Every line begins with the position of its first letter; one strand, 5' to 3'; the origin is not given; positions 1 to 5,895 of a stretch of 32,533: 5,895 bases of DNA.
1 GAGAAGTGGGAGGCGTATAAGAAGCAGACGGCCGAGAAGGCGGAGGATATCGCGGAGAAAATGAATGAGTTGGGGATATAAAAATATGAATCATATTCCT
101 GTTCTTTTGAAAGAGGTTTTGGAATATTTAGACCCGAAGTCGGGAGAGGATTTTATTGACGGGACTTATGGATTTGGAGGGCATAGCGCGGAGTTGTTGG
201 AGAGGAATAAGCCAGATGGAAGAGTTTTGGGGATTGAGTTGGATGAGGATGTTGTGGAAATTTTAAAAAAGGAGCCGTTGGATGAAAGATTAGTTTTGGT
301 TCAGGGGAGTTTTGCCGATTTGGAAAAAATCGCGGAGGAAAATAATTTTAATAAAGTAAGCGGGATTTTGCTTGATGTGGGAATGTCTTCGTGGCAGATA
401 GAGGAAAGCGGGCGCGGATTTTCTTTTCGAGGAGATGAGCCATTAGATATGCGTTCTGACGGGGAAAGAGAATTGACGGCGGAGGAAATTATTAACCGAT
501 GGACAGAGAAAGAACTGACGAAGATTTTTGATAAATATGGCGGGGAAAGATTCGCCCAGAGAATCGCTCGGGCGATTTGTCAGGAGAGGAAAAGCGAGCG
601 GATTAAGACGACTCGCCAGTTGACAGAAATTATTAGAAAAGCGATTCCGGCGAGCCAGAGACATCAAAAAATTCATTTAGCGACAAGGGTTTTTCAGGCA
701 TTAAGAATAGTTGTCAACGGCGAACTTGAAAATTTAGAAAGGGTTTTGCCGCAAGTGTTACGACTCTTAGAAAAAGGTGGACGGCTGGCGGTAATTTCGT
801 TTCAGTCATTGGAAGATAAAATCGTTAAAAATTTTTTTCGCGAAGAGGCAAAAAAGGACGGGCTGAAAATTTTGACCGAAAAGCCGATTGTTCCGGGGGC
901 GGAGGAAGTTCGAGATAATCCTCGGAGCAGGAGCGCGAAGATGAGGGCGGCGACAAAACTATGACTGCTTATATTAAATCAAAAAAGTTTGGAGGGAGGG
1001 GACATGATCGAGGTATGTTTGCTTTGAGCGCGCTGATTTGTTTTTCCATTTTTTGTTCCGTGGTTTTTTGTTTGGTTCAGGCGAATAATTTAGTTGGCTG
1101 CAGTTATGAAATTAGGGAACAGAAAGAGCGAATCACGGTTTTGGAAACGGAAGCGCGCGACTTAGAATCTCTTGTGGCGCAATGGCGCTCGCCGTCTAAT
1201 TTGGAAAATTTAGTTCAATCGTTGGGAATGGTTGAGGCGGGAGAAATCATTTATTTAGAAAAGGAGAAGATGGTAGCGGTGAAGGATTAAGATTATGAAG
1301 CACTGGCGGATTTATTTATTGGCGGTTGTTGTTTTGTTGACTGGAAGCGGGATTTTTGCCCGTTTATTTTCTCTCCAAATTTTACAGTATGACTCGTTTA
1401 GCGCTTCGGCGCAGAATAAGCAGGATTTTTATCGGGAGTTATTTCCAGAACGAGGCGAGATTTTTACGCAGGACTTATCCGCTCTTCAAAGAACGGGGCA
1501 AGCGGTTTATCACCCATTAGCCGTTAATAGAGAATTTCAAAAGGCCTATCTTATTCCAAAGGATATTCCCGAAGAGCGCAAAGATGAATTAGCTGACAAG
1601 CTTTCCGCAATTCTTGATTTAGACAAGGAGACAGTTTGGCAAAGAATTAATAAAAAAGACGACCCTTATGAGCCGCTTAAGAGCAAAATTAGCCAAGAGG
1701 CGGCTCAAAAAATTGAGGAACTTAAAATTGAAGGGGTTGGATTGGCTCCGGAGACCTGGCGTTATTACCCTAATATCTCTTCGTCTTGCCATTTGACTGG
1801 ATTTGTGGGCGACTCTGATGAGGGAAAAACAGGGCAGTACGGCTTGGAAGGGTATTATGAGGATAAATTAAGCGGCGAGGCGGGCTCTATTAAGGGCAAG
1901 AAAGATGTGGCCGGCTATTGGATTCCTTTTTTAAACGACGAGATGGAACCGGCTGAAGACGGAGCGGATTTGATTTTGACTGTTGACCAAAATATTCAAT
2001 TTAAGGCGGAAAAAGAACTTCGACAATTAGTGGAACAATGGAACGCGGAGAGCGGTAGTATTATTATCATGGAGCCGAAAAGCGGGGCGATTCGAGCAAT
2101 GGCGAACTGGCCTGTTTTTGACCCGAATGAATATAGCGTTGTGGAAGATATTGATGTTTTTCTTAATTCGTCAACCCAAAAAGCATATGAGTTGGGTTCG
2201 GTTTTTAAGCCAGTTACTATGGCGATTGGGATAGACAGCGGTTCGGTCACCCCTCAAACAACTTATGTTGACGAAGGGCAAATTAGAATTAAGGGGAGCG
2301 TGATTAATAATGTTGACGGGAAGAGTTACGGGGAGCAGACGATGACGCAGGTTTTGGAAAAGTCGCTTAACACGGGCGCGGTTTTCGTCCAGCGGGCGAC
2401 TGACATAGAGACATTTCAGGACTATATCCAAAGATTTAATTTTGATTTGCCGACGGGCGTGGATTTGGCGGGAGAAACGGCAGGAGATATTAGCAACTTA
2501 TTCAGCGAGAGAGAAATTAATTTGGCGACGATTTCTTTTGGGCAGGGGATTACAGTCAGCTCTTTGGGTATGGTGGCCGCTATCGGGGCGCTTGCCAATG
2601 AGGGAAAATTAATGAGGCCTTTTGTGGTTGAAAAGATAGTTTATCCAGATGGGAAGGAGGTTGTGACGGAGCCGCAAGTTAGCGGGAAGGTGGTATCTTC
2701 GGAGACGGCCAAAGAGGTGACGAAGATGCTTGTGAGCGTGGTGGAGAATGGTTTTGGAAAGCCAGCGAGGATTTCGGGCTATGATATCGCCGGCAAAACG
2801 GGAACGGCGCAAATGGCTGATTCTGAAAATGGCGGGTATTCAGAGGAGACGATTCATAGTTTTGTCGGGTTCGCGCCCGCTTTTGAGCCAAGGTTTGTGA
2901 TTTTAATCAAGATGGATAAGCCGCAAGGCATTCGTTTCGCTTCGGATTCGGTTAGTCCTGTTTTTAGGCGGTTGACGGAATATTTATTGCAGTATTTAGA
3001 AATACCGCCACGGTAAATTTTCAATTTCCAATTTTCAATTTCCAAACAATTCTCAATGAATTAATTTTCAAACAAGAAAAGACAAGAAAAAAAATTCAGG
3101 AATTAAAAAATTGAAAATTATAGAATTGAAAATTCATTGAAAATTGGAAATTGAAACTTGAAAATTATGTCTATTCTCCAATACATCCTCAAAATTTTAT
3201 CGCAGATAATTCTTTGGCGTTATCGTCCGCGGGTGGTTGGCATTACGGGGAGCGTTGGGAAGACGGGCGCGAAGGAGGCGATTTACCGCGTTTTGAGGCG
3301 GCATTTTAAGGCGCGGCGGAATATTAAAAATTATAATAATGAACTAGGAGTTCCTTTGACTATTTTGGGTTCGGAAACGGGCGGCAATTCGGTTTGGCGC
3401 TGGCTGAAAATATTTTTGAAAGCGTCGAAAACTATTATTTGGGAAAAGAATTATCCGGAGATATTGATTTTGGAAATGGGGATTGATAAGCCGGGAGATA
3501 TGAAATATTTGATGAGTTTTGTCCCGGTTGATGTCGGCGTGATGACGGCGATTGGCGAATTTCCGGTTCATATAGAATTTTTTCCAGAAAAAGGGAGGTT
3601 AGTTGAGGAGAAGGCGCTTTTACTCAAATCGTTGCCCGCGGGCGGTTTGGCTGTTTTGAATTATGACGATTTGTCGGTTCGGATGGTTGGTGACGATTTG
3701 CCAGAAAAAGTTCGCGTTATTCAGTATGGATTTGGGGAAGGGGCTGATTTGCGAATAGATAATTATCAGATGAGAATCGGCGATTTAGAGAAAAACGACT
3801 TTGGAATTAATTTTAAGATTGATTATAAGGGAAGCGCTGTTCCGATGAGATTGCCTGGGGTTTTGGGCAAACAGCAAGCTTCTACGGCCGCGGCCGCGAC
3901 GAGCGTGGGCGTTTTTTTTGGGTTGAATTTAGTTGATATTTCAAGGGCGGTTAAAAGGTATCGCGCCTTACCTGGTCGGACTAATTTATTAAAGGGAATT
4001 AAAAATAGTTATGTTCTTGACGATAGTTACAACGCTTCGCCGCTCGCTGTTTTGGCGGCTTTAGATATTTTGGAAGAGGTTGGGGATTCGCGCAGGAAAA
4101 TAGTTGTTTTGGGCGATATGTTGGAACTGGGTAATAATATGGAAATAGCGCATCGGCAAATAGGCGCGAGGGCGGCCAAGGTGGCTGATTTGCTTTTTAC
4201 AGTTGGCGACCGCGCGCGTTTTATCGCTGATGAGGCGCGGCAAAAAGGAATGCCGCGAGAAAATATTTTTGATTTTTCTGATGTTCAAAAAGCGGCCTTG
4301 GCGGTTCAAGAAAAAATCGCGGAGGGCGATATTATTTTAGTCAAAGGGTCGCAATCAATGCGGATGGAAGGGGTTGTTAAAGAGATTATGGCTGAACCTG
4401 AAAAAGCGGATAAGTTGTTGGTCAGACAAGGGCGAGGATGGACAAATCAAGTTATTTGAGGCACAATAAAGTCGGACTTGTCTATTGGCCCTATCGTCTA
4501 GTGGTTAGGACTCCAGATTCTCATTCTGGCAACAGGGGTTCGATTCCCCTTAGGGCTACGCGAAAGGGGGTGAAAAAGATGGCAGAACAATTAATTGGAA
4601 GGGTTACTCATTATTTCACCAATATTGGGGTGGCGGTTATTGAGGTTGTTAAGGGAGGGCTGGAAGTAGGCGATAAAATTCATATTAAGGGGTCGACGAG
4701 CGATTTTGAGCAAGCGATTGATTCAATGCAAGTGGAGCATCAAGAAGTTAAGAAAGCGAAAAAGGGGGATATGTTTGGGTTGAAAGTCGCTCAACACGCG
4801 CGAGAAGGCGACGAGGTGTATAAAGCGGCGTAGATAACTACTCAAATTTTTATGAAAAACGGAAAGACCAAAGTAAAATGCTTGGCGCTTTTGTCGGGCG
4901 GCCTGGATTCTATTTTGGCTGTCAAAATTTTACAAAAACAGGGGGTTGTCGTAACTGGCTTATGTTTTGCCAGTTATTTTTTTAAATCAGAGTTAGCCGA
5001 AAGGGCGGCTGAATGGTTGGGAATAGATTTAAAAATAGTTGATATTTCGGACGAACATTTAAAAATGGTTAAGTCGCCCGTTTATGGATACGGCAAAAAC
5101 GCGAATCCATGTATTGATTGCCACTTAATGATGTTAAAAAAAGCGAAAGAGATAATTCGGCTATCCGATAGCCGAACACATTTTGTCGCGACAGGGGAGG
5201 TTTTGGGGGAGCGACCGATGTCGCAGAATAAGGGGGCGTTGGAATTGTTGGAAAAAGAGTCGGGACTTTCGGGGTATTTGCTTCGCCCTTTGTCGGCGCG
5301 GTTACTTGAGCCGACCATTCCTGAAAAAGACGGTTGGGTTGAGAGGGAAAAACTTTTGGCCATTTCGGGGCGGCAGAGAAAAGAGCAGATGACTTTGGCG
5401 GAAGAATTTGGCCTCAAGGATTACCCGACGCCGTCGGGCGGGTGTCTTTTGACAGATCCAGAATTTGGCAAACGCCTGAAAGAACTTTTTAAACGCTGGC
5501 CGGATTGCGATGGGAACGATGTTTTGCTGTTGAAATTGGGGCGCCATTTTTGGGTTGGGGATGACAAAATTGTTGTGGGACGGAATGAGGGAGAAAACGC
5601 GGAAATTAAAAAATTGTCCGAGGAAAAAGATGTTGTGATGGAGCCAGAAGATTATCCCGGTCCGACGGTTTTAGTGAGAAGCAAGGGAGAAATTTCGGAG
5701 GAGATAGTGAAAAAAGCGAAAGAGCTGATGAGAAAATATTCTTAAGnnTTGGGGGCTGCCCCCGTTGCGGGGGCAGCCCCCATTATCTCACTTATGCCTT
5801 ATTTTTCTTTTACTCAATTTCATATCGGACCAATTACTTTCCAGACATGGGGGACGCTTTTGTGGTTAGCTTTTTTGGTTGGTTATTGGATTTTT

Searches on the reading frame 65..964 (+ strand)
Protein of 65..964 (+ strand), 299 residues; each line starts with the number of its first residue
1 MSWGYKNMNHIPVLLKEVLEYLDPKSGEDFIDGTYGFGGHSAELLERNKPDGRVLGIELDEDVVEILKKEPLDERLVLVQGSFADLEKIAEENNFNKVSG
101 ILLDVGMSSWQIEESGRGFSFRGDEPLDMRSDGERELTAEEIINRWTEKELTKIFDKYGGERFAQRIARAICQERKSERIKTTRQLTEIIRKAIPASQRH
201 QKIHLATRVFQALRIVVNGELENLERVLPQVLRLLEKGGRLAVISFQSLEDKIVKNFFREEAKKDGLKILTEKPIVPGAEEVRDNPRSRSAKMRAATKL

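Call 25: search_protein_families(library=pfam, proteins=[window:65-964:+], max_evalue=0.001)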
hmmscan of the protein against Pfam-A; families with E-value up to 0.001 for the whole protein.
window:65-964:+ (299 aa): 2 families
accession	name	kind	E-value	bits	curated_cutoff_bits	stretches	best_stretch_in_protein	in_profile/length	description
PF01795.25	Methyltransf_5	-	1.7e-104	350.1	27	1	7-298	1-308/309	MraW methylase family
PF13847.12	Methyltransf_31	-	0.00035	20.7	27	0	26-98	3-78/145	Methyltransferase domain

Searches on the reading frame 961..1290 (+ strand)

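Call 25: search_protein_families(library=pfam, proteins=[window:961-1290:+], max_evalue=0.001)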
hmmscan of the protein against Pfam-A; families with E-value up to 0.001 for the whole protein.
window:961-1290:+ (109 aa): 1 family
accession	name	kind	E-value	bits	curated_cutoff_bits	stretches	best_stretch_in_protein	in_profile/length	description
PF04977.20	DivIC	-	6.1e-06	26.4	28.9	1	29-99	4-76/80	Septum formation initiator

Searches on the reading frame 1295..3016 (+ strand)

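Call 25: search_protein_families(library=pfam, proteins=[window:1295-3016:+], max_evalue=0.001)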
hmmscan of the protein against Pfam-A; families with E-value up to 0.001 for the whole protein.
window:1295-3016:+ (573 aa): 2 families
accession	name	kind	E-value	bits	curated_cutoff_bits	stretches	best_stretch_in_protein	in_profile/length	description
PF00905.27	Transpeptidase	-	4.2e-69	233.5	22.1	1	254-561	1-298/299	Penicillin binding protein transpeptidase domain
PF03717.20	PBP_dimer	-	1.1e-15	59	24.4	1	51-208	4-174/180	Penicillin-binding Protein dimerisation domain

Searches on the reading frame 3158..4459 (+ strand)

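Call 25: search_protein_families(library=pfam, proteins=[window:3158-4459:+], max_evalue=0.001)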
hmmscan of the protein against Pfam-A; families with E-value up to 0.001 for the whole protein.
window:3158-4459:+ (433 aa): 2 families
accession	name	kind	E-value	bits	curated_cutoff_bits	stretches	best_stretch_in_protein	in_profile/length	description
PF08245.18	Mur_ligase_M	-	7.2e-22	78.8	24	2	98-249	55-198/200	Mur ligase middle domain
PF02875.26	Mur_ligase_C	-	2.4e-21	77.3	28.4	1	273-398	1-126/127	Mur ligase, glutamate ligase domain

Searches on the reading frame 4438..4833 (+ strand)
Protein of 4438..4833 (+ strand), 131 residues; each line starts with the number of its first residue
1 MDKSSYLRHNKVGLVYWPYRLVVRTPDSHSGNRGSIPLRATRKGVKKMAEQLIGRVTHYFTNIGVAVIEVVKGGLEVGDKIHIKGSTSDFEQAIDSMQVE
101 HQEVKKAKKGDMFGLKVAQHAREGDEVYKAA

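Call 25: search_protein_families(library=pfam, proteins=[window:4438-4833:+], max_evalue=0.001)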
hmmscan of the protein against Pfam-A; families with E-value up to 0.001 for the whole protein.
window:4438-4833:+ (131 aa): 1 family
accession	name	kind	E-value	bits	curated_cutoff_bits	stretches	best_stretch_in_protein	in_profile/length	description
PF03144.31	GTP_EFTU_D2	-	8e-05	23.4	30.3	1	65-118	3-59/73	Elongation factor Tu domain 2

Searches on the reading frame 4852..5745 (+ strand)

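Call 25: search_protein_families(library=pfam, proteins=[window:4852-5745:+], max_evalue=0.001)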
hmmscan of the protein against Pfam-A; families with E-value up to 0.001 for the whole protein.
window:4852-5745:+ (297 aa): 4 families
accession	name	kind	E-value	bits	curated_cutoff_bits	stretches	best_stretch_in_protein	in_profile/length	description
PF18297.6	NFACT-R_2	-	4.4e-12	46.5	26.9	1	230-297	1-67/104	NFACT protein RNA binding domain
PF03054.22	tRNA_Me_trans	-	2e-07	31.3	20.6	1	10-119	3-129/202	tRNA methyl transferase HUP domain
PF02568.20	ThiI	-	3.6e-05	23.9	20.5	1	7-147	3-144/197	Thiamine biosynthesis protein (ThiI)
PF00733.27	Asn_synthase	-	0.00072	19.7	21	0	6-78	16-93/354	Asparagine synthase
